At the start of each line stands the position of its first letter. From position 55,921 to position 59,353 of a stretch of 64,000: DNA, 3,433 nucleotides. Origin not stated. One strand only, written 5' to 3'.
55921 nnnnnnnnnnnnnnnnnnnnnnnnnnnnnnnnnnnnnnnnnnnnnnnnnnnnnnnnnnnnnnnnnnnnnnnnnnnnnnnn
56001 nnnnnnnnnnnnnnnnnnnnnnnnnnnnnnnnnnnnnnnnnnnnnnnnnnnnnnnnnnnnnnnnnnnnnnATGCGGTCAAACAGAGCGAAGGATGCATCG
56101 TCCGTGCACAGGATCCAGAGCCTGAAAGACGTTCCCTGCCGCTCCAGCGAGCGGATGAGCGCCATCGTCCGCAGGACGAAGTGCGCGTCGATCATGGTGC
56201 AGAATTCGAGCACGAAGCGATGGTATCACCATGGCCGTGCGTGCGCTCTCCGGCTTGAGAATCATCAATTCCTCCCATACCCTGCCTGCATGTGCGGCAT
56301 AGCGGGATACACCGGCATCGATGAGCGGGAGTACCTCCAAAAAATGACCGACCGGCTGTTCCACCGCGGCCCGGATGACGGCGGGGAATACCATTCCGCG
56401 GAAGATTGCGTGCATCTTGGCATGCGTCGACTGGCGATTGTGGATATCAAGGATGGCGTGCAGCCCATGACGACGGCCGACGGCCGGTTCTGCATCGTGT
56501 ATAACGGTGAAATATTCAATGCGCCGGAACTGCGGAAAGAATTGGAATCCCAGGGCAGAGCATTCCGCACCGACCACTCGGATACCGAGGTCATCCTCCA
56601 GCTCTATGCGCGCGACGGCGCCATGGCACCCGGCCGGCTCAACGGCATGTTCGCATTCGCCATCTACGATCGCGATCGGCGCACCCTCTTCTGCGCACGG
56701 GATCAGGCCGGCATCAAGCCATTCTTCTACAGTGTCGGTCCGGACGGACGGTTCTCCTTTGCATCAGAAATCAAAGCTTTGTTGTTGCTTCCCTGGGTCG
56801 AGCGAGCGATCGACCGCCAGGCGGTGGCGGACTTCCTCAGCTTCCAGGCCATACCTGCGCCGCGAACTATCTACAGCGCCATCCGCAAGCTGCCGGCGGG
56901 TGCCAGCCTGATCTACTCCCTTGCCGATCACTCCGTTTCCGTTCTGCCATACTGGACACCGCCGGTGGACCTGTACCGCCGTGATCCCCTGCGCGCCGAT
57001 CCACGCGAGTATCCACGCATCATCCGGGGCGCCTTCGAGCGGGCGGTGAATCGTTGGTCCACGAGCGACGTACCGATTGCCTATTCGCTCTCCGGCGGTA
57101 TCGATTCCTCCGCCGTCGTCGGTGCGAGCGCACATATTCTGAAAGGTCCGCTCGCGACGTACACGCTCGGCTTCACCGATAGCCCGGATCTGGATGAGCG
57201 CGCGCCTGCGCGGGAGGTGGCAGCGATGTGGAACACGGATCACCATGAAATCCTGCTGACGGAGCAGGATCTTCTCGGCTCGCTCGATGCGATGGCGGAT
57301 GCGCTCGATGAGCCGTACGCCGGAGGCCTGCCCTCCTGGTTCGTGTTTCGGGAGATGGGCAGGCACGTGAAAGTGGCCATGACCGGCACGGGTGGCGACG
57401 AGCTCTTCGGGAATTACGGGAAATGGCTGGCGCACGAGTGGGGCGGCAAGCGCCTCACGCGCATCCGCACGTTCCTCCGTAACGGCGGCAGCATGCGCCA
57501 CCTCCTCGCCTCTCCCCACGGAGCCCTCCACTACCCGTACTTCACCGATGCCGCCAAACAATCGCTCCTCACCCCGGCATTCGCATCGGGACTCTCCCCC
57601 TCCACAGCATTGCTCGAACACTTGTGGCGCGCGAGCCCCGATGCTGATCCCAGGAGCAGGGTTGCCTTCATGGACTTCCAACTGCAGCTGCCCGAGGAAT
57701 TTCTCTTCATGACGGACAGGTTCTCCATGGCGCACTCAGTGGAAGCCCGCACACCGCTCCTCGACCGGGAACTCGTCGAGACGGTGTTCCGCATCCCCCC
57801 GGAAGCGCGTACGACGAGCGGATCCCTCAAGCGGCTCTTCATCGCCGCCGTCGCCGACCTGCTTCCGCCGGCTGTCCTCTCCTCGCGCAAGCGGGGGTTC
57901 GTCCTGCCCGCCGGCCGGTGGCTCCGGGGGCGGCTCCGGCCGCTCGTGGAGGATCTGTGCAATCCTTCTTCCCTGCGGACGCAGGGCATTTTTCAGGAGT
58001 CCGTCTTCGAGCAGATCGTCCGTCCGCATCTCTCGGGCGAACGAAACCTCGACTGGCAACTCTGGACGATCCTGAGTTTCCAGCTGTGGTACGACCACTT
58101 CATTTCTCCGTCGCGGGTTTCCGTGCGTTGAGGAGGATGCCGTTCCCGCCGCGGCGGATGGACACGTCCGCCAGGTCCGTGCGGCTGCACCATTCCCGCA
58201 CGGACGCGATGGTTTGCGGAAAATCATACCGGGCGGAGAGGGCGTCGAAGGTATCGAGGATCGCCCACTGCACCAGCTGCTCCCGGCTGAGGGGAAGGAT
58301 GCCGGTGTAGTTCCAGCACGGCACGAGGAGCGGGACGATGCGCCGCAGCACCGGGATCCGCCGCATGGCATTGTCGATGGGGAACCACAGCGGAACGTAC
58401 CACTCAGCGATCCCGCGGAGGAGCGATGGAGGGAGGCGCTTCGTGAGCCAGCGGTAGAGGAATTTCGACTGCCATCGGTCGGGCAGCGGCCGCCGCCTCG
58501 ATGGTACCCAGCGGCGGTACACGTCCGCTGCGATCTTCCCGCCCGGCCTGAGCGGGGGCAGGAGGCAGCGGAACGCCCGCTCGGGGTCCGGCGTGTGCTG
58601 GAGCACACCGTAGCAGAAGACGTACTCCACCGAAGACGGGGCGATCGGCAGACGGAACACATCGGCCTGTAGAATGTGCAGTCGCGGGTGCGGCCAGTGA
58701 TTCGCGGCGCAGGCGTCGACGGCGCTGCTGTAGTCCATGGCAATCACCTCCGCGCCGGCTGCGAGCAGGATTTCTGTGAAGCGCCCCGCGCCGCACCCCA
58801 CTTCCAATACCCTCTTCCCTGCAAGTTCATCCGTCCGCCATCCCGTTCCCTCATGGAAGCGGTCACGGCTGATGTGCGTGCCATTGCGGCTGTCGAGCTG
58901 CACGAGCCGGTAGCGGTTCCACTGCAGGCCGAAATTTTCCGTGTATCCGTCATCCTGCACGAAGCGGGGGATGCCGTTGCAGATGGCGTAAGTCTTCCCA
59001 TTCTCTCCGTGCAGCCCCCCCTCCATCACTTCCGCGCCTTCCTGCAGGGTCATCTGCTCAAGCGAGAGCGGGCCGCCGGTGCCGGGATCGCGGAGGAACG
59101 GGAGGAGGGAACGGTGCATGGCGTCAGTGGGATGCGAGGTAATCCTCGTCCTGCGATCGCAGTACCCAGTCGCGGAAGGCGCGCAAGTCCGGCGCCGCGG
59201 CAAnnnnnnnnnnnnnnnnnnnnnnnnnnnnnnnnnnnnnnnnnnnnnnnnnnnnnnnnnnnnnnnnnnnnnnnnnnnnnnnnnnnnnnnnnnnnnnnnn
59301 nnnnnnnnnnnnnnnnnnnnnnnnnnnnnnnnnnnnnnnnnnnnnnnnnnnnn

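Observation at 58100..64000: Nonulosonic-acid operon neuB-neuC-neuA extended by a KpsS/KpsC-like GT-B protein and a Trm112-type methyltransferase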

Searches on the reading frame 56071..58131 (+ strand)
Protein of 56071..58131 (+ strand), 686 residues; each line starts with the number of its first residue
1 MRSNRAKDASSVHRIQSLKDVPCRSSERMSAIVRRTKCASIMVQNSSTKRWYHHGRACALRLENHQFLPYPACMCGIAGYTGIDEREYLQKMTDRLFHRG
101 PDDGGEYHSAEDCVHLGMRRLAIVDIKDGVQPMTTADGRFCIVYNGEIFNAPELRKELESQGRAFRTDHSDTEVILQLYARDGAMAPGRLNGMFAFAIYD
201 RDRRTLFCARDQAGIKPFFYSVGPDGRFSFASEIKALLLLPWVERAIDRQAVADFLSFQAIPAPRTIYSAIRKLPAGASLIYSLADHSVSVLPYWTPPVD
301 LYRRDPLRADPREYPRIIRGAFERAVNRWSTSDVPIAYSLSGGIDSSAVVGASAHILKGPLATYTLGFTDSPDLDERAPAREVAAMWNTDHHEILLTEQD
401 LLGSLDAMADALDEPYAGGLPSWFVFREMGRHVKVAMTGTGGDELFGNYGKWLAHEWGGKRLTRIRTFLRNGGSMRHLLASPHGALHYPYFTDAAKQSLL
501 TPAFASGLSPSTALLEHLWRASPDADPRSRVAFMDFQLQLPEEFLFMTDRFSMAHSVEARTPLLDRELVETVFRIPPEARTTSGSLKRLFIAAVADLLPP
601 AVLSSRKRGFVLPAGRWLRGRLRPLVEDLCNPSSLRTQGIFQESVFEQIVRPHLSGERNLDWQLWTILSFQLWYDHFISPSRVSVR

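Call 3: search_protein_families(library=pfam, proteins=[window:56071-58131:+], max_evalue=0.01)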
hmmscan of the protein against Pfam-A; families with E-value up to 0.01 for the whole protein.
window:56071-58131:+ (686 aa): 4 families
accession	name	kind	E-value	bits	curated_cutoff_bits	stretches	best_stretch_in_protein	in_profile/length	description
PF00733.27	Asn_synthase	-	1.7e-77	261.9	21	1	318-674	2-353/354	Asparagine synthase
PF13537.11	GATase_7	-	1.8e-42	144.7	25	1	119-238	2-122/123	Glutamine amidotransferase domain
PF13522.11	GATase_6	-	1.3e-35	122.7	27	1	106-233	5-130/130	Glutamine amidotransferase domain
PF12481.13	DUF3700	-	1.7e-06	28.1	27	1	189-235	128-174/228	Aluminium induced protein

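Call 4: search_protein_families(library=ncbifam, proteins=[window:56071-58131:+], max_evalue=0.01)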
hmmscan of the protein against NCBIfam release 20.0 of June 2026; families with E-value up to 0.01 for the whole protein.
window:56071-58131:+ (686 aa): 9 families
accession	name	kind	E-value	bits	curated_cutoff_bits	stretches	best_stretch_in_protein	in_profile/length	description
TIGR03108.1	eps_aminotran_1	hypoth_equivalog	3.1e-127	425.8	816.9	2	74-456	1-381/628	XrtA/PEP-CTERM system amidotransferase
TIGR01536.1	asn_synth_AEB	equivalog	2.1e-120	403.2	267.1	1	75-610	1-517/517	asparagine synthase (glutamine-hydrolyzing)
TIGR03104.1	trio_amidotrans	equivalog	3.6e-95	319.4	570.1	1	74-675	1-587/589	N-acetylglutaminylglutamine amidotransferase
NF006949.0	PRK09431.1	equivalog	4.7e-74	249.9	499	3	74-238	1-166/554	asparagine synthase B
NF033535.1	lass_lactam_cya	exception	4.4e-65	220.5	525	2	74-445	1-375/668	lasso peptide isopeptide bond-forming cyclase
NF033561.1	macrolact_Ik_Al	subfamily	2.9e-18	65.8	300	1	201-609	88-491/561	albusnodin/ikarugamycin family macrolactam cyclase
TIGR01134.1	purF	equivalog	2e-09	37.3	350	1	129-238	83-200/432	amidophosphoribosyltransferase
NF001484.0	PRK00331.1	subfamily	2.2e-09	36.3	381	1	132-238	87-199/601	isomerizing glutamine--fructose-6-phosphate transaminase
TIGR01135.1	glmS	equivalog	1.6e-08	33.6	418.05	1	132-238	86-198/607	glutamine--fructose-6-phosphate transaminase (isomerizing)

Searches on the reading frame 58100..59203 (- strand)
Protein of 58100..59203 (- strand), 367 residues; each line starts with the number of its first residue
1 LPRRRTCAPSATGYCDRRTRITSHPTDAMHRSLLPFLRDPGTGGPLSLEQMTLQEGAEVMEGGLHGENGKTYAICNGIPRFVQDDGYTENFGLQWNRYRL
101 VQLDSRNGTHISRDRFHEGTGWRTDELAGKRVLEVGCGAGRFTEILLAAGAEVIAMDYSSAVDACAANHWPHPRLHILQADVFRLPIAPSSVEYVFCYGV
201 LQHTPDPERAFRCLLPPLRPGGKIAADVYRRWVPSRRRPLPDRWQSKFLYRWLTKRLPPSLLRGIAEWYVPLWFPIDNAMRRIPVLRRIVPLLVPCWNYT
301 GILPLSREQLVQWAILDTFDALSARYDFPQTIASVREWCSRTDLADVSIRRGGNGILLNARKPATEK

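Call 3: search_protein_families(library=pfam, proteins=[window:58100-59203:-], max_evalue=0.01)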
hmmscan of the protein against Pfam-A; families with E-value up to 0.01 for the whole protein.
window:58100-59203:- (367 aa): 7 families
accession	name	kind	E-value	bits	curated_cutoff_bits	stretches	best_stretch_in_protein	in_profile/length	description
PF08241.18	Methyltransf_11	-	1e-18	68.2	21.2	1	133-225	1-94/95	Methyltransferase domain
PF13649.12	Methyltransf_25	-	2.6e-15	57.3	27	1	132-222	1-97/97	Methyltransferase domain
PF08242.18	Methyltransf_12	-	1.1e-13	52.1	30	1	133-224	1-98/98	Methyltransferase domain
PF13489.12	Methyltransf_23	-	1.7e-11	44.6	27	1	127-237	21-127/164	Methyltransferase domain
PF13847.12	Methyltransf_31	-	9.2e-10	38.8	27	1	128-248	3-126/145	Methyltransferase domain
PF08003.17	Methyltransf_9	-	0.0025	17.3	23.8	1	126-224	113-215/315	Protein of unknown function (DUF1698)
PF01728.25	FtsJ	-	0.0069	16.8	24.1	0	128-186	21-79/181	FtsJ-like methyltransferase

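Call 4: search_protein_families(library=ncbifam, proteins=[window:58100-59203:-], max_evalue=0.01)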
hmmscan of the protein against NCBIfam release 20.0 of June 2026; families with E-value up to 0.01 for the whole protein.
window:58100-59203:- (367 aa): 25 families
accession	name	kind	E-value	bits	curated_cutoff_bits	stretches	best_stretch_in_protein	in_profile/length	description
NF045667.1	MTase_DVU1556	equivalog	4.5e-14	52.4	155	1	128-231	22-125/213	DVU_1556 family methyltransferase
TIGR02072.1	BioC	equivalog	7.7e-11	42.3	184.95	1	129-225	35-131/244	malonyl-ACP O-methyltransferase BioC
TIGR01983.1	UbiG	equivalog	6e-09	35.5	102.95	1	106-224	36-149/228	bifunctional 2-polyprenyl-6-hydroxyphenol methylase/3-demethylubiquinol 3-O-methyltransferase UbiG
NF011650.0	PRK15068.1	equivalog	2.3e-08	33.3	209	1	125-225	119-224/324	tRNA 5-methoxyuridine(34)/uridine 5-oxyacetic acid(34) synthase CmoB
NF041820.1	daptide_MTase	equivalog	2.4e-08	33.8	175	1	130-183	38-97/243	daptide-type RiPP biosynthesis methyltransferase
TIGR02021.1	BchM-ChlM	equivalog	4.7e-08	32.7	158.9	1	122-172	47-98/218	magnesium protoporphyrin IX methyltransferase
NF001241.0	PRK00216.1-2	equivalog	6.3e-08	32.5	327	1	124-225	47-146/231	demethylmenaquinone methyltransferase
NF043040.1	corrin_prot_MT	hypoth_equivalog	6.6e-08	32.2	180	1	128-172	41-85/216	corrinoid protein-associated methyltransferase CpaM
TIGR00452.1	TIGR00452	equivalog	2.6e-07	29.8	275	1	125-224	114-217/316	tRNA 5-methoxyuridine(34)/uridine 5-oxyacetic acid(34) synthase CmoB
NF007610.0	PRK10258.1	equivalog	5e-07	29.3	342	1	130-226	44-138/251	malonyl-ACP O-methyltransferase BioC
NF002463.0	PRK01683.1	equivalog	3e-06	27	297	1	129-226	32-128/258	trans-aconitate 2-methyltransferase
NF000499.2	Erm23S_rRNA_broad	equivalog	1.7e-05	24.4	212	1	128-189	23-85/244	23S ribosomal RNA methyltransferase Erm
TIGR04345.1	ovoA_Cterm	equivalog_domain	1.8e-05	24.4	170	0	128-162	41-75/242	putative 4-mercaptohistidine N1-methyltransferase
NF041537.1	ArsM_AhpD_UU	exception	8.8e-05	21.4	510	1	128-224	76-178/345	arsenite methyltransferase/AhpD domain selenoprotein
NF010703.0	PRK14103.1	equivalog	0.00011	21.8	320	1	123-228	24-126/256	trans-aconitate 2-methyltransferase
NF038101.1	Trm112_arch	equivalog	0.00029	20.9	77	1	29-81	1-53/59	methytransferase partner Trm112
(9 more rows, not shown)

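Call 68: search_solved_structures(query=window:58100-59119:-, max_evalue=0.001)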
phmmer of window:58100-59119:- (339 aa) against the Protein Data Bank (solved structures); distinct sequences matched with E-value up to 0.001: 23.
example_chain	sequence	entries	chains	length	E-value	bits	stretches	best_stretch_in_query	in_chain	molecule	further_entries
3mgg_A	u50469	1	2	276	9.9e-11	44.3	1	100-197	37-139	Methyltransferase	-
5wp5_A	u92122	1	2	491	1.2e-10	44.1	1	100-218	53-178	Phosphomethylethanolamine N-methyltransferase 2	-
3ccf_A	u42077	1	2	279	6.2e-09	38.4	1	100-199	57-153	Cyclopropane-fatty-acyl-phospholipid synthase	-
8zc8_A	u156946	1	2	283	1.3e-08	37.4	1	86-242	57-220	MitM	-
21zq_A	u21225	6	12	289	1.4e-08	37.3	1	86-242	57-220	MitM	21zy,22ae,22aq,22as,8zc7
5wp4_A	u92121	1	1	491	7.4e-08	34.8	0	99-182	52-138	Phosphoethanolamine N-methyltransferase 1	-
4kdr_A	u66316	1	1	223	2.4e-07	33.2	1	95-199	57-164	3-demethylubiquinone-9 3-methyltransferase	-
5dpm_A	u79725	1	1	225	2.5e-07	33.1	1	95-199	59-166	Ubiquinone biosynthesis O-methyltransferase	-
3bus_A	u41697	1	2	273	3.2e-07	32.7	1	94-199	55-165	Methyltransferase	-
4kdc_A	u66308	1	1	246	3.8e-07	32.5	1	95-198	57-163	3-demethylubiquinone-9 3-methyltransferase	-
3e23_A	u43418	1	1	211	1.7e-06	30.4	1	99-201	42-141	uncharacterized protein RPA2492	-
9sm0_A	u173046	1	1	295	4.6e-06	29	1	94-213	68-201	Methyltransferase domain-containing protein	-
6uak_A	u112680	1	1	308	5.4e-06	28.7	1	102-207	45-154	SAM dependent methyltransferase LahSB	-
4ine_A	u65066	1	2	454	7e-06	28.3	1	100-203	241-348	Protein PMT-2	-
6uv6_A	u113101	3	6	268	1.2e-05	27.6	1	96-202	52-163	D-glucose O-methyltransferase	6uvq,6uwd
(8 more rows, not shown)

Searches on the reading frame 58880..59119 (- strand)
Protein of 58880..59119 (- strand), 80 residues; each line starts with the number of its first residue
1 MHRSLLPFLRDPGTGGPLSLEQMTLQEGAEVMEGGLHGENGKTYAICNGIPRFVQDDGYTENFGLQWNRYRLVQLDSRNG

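Call 72: search_protein_families(library=pfam, proteins=[window:58880-59119:-], max_evalue=0.1)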
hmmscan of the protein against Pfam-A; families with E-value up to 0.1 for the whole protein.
window:58880-59119:- (80 aa): 0 families
